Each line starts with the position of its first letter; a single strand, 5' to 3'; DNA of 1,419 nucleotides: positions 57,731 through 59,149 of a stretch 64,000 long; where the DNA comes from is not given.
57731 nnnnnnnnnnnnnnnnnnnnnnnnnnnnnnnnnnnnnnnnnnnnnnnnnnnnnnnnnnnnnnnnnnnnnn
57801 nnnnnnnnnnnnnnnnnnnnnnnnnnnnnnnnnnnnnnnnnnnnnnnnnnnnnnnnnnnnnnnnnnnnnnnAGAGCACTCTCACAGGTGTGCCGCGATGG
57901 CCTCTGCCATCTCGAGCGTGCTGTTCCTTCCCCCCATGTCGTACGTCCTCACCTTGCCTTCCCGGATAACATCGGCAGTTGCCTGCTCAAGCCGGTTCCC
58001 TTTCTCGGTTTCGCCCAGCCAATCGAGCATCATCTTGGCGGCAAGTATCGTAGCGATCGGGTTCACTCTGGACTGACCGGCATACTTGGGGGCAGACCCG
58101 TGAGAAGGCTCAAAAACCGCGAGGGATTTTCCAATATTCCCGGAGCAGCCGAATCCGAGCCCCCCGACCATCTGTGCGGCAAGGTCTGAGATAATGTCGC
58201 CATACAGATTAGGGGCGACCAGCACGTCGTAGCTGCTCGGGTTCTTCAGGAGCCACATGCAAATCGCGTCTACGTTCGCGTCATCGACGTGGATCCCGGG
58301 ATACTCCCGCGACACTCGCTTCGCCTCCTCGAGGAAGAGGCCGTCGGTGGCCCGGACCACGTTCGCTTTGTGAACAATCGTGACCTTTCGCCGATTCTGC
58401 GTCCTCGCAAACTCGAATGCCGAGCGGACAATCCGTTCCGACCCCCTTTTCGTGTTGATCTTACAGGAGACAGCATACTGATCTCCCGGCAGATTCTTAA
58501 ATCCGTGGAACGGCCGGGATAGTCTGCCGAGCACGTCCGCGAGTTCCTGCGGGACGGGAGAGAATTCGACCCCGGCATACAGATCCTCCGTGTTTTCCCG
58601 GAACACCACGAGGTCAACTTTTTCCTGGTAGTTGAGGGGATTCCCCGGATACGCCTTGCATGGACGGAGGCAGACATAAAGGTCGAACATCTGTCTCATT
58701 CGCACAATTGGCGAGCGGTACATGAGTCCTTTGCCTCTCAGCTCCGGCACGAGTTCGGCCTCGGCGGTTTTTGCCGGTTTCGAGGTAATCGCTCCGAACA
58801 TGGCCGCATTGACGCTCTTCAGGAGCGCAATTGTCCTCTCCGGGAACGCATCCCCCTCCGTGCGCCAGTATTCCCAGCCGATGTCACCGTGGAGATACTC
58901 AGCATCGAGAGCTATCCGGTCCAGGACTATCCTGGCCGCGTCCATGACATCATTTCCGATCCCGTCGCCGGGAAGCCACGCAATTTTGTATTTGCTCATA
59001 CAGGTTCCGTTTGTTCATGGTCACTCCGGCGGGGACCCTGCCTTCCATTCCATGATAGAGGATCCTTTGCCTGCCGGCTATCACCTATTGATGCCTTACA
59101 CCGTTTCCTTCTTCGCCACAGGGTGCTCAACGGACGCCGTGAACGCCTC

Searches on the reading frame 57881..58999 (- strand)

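Call 67: search_protein_families(library=pfam, proteins=[window:57881-58999:-], max_evalue=0.0001)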
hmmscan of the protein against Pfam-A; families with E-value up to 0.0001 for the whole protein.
window:57881-58999:- (372 aa): 1 family
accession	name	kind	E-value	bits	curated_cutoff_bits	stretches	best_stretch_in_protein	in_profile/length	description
PF00180.25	Iso_dh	-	2.2e-87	294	27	1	5-368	1-348/348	Isocitrate/isopropylmalate dehydrogenase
